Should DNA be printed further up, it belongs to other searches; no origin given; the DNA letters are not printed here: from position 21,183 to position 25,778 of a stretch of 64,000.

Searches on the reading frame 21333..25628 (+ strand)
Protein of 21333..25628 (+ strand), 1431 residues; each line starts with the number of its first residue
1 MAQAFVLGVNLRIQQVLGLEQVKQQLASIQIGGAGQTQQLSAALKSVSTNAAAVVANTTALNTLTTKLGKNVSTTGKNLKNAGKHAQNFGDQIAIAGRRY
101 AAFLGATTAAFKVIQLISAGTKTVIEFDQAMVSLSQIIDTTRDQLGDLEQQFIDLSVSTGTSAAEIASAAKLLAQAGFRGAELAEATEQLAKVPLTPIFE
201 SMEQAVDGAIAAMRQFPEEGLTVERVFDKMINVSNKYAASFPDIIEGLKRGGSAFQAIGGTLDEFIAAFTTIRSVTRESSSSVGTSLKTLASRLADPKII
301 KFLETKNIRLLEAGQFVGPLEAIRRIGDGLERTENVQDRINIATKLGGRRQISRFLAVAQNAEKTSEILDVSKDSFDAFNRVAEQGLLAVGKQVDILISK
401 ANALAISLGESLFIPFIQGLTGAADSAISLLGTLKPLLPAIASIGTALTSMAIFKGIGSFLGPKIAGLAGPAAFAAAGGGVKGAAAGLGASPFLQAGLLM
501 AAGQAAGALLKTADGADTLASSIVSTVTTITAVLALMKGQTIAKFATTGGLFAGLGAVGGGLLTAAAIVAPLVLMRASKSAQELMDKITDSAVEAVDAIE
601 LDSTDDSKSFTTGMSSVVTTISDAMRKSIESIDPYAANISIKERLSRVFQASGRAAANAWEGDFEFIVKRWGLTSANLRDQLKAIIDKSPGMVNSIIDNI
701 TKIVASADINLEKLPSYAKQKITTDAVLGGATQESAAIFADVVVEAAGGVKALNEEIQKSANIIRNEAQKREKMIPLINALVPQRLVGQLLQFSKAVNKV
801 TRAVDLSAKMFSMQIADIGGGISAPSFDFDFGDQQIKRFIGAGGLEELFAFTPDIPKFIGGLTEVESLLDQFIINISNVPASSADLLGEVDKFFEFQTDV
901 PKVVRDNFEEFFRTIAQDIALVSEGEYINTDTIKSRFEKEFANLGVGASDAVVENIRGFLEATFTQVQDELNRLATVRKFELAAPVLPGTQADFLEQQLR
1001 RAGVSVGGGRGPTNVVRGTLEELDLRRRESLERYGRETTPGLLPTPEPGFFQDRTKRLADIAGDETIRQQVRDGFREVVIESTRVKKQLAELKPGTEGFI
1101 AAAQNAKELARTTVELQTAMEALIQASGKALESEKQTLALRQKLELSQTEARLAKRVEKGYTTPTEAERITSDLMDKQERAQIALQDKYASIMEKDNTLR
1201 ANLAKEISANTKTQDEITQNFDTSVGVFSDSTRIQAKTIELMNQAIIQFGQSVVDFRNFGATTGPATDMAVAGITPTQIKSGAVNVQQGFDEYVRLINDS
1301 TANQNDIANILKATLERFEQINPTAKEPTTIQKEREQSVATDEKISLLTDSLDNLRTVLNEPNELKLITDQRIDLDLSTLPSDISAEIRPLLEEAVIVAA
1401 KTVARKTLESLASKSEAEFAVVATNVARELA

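Call 29: search_protein_families(library=phrogs, proteins=[window:21333-25628:+], max_evalue=0.00001)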
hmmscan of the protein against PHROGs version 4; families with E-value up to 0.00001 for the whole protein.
window:21333-25628:+ (1431 aa): 12 families
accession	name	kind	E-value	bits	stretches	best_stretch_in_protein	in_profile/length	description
phrog_4211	-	tail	3.6e-33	114.9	1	23-814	513-1255/2625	tail length tape measure protein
phrog_1533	-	tail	7.6e-28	97.6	1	35-714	176-776/1688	tail length tape measure protein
phrog_28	-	tail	1.3e-23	84.6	1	38-1344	161-1058/1228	tail length tape measure protein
phrog_1272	-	tail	7.8e-23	81.2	1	20-785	157-933/1606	tail length tape measure protein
phrog_991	-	tail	1.9e-22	79.8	1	34-824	219-841/1966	tail length tape measure protein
phrog_14917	-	tail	2.1e-21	76.2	1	69-509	282-720/2249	tail length tape measure protein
phrog_4704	-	tail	1.2e-20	74.8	1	24-413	124-508/625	tail length tape measure protein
phrog_167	-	tail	1.8e-19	70.1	1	37-764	199-855/1555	tail length tape measure protein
phrog_5218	-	unknown function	1.7e-13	50.6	1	20-727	134-776/1599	-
phrog_14441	-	tail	9.8e-12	46.1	1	44-275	11-228/241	tail length tape measure protein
phrog_9696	-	tail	2.4e-10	39.8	1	58-367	18-324/1415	tail length tape measure protein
phrog_5448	-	tail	4.9e-10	37.9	1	17-188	167-344/3103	tail length tape measure protein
